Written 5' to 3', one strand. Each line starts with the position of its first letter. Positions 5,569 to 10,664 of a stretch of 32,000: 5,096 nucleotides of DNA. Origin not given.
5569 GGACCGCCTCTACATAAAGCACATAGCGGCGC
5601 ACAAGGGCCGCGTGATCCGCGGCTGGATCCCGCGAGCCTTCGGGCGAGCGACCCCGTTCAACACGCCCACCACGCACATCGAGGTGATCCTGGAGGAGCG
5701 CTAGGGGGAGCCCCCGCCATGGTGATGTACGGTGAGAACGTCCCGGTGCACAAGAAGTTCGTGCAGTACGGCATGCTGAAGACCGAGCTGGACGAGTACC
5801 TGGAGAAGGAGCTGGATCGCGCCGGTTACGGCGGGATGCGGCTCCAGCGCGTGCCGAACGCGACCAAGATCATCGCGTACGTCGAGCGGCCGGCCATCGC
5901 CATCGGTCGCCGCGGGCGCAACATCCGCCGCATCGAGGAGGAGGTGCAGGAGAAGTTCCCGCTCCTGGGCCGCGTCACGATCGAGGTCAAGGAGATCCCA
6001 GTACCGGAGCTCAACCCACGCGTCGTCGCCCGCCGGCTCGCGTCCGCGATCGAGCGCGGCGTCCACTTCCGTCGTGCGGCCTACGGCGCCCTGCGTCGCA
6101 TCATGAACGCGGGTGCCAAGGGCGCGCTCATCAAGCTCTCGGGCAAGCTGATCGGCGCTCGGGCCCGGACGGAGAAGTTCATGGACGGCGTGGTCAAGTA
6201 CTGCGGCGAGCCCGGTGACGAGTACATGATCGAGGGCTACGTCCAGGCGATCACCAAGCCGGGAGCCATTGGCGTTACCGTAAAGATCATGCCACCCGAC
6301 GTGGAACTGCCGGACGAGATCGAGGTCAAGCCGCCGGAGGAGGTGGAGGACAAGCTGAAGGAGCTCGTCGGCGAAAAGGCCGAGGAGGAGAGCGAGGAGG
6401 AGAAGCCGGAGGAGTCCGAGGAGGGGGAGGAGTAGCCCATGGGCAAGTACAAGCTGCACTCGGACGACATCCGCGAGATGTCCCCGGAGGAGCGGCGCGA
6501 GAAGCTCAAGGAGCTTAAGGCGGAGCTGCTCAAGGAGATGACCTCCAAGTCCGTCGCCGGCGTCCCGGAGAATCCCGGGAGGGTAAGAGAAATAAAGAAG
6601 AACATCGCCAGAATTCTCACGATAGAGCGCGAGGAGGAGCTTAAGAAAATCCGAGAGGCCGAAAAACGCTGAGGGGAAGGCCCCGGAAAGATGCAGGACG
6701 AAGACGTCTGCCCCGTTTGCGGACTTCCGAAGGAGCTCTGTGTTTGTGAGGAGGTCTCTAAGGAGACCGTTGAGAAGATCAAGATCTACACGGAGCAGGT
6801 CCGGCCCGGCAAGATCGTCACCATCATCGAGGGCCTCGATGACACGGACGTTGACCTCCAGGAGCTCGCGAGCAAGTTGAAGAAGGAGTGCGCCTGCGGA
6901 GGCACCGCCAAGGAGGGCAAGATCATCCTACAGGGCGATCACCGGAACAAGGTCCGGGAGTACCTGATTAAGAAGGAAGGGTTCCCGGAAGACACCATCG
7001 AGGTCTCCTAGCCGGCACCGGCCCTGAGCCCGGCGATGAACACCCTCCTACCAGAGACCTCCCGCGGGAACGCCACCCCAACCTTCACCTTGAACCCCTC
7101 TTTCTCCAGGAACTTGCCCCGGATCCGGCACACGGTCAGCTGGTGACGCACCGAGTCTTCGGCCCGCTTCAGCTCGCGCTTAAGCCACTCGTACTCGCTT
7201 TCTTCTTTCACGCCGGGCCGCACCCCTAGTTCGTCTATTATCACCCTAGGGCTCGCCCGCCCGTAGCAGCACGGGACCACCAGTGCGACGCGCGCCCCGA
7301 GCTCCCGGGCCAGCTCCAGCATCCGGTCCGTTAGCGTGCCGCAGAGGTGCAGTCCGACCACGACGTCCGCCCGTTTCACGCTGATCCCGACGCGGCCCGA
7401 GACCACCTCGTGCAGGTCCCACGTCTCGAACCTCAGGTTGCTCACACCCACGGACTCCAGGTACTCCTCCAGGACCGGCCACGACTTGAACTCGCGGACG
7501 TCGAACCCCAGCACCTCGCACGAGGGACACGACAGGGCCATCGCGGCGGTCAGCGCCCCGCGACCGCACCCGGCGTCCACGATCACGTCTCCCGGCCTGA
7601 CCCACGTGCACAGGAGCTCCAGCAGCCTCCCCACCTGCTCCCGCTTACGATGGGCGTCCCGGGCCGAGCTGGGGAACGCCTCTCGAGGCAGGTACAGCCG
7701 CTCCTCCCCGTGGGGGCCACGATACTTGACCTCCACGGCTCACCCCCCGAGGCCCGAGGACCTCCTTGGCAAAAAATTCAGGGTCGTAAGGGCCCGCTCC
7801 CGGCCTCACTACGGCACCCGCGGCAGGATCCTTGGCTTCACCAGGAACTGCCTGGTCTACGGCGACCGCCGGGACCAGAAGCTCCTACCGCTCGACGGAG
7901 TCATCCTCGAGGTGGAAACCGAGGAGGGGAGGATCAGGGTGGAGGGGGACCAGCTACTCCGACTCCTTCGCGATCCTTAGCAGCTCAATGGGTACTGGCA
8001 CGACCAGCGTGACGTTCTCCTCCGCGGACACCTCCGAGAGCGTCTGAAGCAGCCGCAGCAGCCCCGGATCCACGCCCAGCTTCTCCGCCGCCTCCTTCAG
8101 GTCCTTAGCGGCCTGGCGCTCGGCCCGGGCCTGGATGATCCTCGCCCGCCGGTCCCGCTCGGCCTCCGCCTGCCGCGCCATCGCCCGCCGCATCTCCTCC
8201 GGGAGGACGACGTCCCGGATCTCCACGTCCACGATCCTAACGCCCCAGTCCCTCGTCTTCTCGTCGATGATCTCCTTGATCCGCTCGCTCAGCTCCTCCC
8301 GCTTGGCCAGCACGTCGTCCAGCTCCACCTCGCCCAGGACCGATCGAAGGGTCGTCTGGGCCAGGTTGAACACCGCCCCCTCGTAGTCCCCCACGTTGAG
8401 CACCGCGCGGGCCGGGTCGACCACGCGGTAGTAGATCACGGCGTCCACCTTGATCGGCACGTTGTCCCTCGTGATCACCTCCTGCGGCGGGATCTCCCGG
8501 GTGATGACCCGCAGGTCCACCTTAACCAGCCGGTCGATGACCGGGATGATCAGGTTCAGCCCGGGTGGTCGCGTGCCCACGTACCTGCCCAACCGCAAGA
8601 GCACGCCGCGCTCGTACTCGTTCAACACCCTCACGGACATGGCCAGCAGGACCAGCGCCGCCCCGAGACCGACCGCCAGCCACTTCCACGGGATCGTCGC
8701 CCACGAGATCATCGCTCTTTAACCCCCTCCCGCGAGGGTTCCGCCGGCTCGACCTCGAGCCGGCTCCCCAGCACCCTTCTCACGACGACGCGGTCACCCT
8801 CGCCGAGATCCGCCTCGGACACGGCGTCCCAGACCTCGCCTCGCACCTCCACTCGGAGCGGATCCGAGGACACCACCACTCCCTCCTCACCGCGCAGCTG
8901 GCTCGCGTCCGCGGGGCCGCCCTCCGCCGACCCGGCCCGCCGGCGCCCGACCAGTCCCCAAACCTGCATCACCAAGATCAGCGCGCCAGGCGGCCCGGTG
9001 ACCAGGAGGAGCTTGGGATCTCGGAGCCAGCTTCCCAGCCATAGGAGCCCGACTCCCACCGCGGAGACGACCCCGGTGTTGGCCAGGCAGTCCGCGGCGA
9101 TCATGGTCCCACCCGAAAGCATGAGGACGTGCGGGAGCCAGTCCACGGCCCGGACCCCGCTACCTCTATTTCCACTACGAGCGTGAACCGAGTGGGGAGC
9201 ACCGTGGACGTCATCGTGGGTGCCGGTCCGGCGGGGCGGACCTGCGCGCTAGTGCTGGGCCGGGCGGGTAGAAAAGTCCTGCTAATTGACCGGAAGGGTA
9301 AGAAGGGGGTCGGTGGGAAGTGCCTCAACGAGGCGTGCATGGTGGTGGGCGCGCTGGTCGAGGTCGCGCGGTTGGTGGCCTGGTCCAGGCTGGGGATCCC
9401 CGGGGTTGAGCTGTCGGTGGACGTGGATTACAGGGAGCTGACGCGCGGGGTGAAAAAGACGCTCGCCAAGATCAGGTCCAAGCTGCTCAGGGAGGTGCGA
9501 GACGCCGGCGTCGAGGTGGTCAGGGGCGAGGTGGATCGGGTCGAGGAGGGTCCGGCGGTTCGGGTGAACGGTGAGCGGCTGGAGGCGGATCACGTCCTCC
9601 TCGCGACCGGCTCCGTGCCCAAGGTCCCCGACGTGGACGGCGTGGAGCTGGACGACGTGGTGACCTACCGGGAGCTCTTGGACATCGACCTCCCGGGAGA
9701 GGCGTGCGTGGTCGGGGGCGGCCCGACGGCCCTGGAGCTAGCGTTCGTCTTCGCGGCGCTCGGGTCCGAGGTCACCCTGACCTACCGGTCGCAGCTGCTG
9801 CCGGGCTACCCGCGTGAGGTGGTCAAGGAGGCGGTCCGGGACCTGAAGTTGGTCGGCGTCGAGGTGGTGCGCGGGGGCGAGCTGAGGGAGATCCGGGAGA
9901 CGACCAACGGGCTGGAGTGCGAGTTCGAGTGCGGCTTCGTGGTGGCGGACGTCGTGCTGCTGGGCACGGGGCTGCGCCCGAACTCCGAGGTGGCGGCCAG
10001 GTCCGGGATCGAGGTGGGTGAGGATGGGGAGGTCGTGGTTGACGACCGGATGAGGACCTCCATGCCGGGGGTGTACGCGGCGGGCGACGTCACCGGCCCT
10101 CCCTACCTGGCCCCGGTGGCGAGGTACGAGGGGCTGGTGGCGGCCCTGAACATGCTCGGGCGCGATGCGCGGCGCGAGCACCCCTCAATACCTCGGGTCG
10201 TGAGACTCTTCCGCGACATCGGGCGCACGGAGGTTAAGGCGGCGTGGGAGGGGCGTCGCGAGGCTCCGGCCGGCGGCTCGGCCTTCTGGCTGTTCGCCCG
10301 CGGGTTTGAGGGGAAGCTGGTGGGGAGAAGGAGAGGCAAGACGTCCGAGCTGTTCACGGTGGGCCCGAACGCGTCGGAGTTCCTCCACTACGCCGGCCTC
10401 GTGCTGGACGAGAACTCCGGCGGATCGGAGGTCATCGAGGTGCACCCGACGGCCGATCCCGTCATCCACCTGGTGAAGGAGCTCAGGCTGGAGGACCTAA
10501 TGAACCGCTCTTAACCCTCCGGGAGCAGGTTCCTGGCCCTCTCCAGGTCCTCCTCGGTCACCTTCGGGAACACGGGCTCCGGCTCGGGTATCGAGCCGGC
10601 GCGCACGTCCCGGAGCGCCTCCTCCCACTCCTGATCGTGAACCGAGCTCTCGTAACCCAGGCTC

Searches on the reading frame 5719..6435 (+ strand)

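Call 82: search_protein_families(library=pfam, proteins=[window:5719-6435:+], max_evalue=0.001)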
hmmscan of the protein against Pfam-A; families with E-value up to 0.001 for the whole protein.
window:5719-6435:+ (238 aa): 2 families
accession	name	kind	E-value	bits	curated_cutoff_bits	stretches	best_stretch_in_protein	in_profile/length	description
PF00189.25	Ribosomal_S3_C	-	1.7e-23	83.4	34.1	1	107-190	1-83/83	Ribosomal protein S3, C-terminal domain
PF07650.23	KH_2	-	2.1e-16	59.9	22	1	23-97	1-77/78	KH domain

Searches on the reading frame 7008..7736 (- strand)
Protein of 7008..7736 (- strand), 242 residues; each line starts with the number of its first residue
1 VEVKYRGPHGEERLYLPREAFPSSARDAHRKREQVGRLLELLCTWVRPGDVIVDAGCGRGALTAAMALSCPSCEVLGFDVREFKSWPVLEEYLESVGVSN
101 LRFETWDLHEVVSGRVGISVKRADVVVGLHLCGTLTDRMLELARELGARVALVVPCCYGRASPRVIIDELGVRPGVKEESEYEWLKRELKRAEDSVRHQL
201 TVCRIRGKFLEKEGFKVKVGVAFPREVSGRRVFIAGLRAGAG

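Call 82: search_protein_families(library=pfam, proteins=[window:7008-7736:-], max_evalue=0.001)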
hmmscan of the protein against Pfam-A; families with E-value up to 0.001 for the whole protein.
window:7008-7736:- (242 aa): 4 families
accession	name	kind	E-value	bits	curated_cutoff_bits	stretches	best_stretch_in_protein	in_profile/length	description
PF13679.12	Methyltransf_32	-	2e-16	60.7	27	1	30-159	1-138/143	Methyltransferase domain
PF02390.23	Methyltransf_4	-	3.4e-05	23.8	24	1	51-107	4-59/173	Putative methyltransferase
PF13847.12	Methyltransf_31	-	0.00012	22.2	27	1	48-110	3-65/145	Methyltransferase domain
PF13649.12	Methyltransf_25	-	0.00023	22.2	27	1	52-111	1-58/97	Methyltransferase domain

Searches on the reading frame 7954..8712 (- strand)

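Call 82: search_protein_families(library=pfam, proteins=[window:7954-8712:-], max_evalue=0.001)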
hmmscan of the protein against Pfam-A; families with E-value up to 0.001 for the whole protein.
window:7954-8712:- (252 aa): 2 families
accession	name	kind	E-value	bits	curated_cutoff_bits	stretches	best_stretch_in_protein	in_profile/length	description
PF01145.31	Band_7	-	2.5e-48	164.9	23.6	1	29-199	2-176/176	SPFH domain / Band 7 family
PF13421.11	Band_7_1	-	4.9e-07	30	24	1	117-183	140-208/211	SPFH domain-Band 7 family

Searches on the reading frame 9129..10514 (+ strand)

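Call 16: search_protein_families(library=pfam, proteins=[window:9129-10514:+], max_evalue=0.001)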
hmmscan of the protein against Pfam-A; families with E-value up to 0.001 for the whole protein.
window:9129-10514:+ (461 aa): 10 families
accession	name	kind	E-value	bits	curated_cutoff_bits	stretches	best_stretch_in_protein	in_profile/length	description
PF07992.20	Pyr_redox_2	-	4.4e-54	184.3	26.1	1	28-335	4-291/291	Pyridine nucleotide-disulphide oxidoreductase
PF13738.12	Pyr_redox_3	-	3.5e-21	76.2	30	1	134-319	106-305/305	Pyridine nucleotide-disulphide oxidoreductase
PF00070.33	Pyr_redox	-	5.6e-15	56.1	22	1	193-261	3-72/82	Pyridine nucleotide-disulphide oxidoreductase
PF01134.28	GIDA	-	5.6e-08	32.7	22.1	0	28-162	3-150/391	Glucose inhibited division protein A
PF03486.20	HI0933_like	-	4e-07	30.2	50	1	28-60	4-36/244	HI0933-like protein Rossmann domain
PF01494.25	FAD_binding_3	-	3.8e-06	26.8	22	1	28-62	5-39/349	FAD binding domain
PF12831.13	FAD_oxidored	-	5.7e-05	23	27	1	28-64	3-37/416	FAD dependent oxidoreductase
PF13450.12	NAD_binding_8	-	8.8e-05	23.2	21.9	1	29-66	1-36/68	NAD(P)-binding Rossmann-like domain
PF01266.30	DAO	-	0.00011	22.3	27.9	0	28-60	3-40/353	FAD dependent oxidoreductase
PF01946.23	Thi4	-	0.00071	19.3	26.2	1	28-62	21-56/235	Thi4 family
